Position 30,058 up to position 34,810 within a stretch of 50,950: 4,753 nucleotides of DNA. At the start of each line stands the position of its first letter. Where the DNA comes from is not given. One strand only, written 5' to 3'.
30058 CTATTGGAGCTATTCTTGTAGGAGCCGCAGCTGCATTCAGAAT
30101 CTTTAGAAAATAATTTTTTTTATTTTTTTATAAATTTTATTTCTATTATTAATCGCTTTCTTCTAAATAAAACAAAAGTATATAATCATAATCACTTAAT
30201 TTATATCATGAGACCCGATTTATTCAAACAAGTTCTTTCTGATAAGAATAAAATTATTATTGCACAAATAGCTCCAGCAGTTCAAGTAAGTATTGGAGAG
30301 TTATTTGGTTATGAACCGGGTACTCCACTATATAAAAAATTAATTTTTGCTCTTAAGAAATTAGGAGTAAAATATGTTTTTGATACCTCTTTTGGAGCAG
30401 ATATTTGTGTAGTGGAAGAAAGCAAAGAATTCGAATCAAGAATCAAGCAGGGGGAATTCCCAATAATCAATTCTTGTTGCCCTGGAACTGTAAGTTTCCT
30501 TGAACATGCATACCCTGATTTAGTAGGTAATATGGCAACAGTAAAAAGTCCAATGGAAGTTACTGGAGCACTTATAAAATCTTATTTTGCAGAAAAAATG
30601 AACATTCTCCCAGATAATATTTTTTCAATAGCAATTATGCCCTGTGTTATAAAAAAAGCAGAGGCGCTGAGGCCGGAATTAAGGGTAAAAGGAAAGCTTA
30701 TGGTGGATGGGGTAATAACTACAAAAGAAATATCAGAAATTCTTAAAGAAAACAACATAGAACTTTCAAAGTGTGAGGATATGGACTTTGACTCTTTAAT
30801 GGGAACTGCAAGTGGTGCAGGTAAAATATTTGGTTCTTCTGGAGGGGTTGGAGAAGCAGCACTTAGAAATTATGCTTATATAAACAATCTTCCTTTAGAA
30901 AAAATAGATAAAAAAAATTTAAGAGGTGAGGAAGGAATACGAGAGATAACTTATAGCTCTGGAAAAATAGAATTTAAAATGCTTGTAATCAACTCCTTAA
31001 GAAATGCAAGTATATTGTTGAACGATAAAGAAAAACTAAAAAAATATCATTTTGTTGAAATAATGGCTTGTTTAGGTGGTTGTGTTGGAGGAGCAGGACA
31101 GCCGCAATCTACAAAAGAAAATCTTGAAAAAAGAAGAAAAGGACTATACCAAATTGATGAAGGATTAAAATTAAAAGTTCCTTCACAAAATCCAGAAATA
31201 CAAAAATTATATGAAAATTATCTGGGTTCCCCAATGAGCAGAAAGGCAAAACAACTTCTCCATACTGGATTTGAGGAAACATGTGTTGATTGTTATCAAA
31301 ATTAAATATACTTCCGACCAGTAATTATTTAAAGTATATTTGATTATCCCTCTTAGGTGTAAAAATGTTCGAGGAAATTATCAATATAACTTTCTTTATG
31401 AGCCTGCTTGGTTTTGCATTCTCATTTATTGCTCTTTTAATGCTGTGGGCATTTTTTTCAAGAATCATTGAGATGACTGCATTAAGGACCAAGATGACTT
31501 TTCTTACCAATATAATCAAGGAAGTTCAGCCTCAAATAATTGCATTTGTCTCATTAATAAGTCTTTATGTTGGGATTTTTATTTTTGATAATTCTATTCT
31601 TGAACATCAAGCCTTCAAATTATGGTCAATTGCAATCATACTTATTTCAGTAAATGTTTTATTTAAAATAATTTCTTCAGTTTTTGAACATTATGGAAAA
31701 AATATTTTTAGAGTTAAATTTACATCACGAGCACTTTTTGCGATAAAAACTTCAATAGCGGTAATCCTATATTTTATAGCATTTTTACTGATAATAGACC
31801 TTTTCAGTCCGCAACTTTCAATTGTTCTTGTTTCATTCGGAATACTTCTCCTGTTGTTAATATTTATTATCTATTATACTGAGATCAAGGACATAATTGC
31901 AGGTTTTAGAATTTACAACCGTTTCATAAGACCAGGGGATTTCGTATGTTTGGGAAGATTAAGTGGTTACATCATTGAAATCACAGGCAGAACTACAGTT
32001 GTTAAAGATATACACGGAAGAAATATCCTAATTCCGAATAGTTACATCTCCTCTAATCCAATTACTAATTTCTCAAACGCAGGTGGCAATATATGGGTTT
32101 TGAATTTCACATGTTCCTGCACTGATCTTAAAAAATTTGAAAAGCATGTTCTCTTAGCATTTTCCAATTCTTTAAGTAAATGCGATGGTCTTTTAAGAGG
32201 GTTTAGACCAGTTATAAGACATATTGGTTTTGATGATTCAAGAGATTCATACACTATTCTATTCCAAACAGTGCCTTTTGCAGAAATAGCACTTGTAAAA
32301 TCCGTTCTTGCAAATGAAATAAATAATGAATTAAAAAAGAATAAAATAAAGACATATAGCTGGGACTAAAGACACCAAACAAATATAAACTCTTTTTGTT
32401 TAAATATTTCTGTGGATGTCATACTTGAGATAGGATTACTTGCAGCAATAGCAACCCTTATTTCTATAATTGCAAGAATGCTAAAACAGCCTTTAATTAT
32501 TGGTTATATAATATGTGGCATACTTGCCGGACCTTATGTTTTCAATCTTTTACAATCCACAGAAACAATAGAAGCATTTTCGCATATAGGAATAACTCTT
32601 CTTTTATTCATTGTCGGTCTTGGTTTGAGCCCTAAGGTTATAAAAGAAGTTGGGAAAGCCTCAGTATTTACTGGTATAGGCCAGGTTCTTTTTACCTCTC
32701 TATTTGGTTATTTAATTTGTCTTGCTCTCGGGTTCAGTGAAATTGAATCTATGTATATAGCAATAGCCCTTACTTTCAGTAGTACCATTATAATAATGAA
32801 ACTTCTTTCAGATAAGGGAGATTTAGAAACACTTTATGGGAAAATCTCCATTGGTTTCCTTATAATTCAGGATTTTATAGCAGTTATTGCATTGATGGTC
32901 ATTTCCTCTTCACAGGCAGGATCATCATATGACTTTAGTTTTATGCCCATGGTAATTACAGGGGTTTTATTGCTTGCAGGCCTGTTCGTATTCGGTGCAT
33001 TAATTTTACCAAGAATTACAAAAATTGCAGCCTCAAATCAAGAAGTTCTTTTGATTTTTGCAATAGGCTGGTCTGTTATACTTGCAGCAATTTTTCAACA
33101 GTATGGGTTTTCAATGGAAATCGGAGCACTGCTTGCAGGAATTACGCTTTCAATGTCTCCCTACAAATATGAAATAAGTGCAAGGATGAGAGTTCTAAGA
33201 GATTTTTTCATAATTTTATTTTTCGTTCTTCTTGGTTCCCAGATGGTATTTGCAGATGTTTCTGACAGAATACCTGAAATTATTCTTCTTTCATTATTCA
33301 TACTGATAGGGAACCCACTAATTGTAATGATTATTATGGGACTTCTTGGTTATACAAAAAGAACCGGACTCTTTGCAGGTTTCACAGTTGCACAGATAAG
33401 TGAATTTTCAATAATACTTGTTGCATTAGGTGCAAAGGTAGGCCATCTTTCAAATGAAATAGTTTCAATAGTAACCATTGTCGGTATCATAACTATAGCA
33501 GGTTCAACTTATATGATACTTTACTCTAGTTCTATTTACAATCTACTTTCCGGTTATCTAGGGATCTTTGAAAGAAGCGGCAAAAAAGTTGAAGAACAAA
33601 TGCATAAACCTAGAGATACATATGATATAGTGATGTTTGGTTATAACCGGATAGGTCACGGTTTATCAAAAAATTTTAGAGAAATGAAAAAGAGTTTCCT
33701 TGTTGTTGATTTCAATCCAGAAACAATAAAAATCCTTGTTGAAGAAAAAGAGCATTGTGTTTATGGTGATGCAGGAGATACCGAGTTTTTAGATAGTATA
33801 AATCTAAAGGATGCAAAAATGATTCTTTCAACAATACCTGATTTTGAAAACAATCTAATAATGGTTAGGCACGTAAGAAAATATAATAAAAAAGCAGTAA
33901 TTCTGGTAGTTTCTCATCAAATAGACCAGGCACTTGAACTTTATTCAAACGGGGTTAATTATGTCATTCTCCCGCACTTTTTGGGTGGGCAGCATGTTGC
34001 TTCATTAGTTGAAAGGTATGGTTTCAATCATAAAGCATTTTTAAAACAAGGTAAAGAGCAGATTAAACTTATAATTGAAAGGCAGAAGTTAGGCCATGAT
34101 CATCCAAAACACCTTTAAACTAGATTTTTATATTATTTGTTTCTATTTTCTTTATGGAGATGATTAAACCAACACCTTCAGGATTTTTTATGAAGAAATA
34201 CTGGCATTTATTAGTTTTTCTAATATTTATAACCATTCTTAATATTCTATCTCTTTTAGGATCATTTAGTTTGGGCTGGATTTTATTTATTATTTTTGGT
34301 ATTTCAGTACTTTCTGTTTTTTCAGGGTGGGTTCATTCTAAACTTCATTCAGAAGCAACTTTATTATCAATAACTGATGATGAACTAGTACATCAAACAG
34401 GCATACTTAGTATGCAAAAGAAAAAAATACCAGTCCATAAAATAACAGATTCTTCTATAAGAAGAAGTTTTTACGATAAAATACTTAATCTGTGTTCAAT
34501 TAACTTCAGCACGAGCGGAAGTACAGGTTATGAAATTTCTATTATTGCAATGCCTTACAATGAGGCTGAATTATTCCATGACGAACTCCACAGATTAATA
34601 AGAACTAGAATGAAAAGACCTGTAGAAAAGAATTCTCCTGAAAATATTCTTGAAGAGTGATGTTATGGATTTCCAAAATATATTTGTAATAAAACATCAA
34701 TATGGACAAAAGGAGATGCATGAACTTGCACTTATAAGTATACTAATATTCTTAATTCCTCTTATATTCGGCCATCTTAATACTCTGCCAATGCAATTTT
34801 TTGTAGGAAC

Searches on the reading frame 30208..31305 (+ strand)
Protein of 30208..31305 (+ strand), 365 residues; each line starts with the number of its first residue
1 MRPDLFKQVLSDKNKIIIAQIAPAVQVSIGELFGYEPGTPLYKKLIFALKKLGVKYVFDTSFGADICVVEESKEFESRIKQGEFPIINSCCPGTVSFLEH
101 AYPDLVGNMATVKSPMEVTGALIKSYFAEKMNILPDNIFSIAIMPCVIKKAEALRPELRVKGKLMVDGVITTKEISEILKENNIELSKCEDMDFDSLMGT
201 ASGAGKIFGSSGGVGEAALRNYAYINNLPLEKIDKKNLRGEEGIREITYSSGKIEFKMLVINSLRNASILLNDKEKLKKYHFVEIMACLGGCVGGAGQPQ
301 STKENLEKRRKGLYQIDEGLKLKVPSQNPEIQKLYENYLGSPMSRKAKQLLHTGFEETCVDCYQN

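Call 74: search_protein_families(library=pfam, proteins=[window:30208-31305:+], max_evalue=0.00001)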
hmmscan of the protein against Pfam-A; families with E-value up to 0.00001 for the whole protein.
window:30208-31305:+ (365 aa): 2 families
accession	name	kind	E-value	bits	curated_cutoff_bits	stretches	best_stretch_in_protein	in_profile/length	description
PF02906.19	Fe_hyd_lg_C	-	6e-79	265.6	22.1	1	15-296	1-245/245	Iron only hydrogenase large subunit, C-terminal domain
PF02256.22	Fe_hyd_SSU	-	7.9e-19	67.9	24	1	304-356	2-54/56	Iron hydrogenase small subunit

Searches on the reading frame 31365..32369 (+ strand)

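Call 74: search_protein_families(library=pfam, proteins=[window:31365-32369:+], max_evalue=0.00001)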
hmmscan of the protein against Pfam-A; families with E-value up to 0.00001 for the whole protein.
window:31365-32369:+ (334 aa): 1 family
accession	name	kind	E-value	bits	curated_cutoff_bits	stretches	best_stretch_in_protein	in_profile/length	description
PF00924.24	MS_channel_2nd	-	1.6e-11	44.6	20.2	1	174-237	3-67/68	Mechanosensitive ion channel, beta-domain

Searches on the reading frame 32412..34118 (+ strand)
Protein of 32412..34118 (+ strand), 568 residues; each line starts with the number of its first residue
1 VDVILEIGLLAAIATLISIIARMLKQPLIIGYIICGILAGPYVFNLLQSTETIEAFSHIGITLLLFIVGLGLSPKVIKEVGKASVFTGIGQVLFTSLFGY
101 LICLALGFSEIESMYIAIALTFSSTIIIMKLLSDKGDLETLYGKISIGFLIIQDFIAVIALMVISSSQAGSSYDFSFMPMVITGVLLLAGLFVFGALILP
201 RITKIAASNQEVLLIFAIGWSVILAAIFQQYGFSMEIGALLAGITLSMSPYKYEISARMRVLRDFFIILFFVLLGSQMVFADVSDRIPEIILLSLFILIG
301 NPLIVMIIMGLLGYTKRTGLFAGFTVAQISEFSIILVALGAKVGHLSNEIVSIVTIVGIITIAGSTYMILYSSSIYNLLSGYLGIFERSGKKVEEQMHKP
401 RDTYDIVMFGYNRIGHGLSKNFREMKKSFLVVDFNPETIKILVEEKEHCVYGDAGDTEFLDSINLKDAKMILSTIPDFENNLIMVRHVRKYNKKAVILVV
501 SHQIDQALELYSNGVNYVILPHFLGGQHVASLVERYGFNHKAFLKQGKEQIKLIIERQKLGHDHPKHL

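Call 74: search_protein_families(library=pfam, proteins=[window:32412-34118:+], max_evalue=0.00001)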
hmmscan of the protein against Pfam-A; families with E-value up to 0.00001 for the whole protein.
window:32412-34118:+ (568 aa): 2 families
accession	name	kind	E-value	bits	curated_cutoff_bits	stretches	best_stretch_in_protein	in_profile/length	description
PF00999.27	Na_H_Exchanger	-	3.2e-54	184.7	26.2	1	12-363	2-363/375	Sodium/hydrogen exchanger, transmembrane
PF02254.24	TrkA_N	-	2.1e-20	73.6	23.8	1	406-521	1-116/116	TrkA-N domain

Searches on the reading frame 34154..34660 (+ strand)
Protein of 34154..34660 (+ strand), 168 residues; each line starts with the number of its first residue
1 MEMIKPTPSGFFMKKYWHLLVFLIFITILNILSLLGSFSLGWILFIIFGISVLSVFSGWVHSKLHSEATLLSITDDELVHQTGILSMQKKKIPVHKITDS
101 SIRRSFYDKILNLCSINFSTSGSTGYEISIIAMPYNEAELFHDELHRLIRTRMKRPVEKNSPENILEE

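Call 103: search_protein_families(library=pfam, proteins=[window:34154-34660:+], max_evalue=0.00001)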
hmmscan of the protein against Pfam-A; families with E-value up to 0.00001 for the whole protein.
window:34154-34660:+ (168 aa): 1 family
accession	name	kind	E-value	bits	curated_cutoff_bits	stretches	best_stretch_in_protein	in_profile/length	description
PF03703.20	bPH_2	-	7.9e-13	48.9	22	1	71-139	6-72/78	Bacterial PH domain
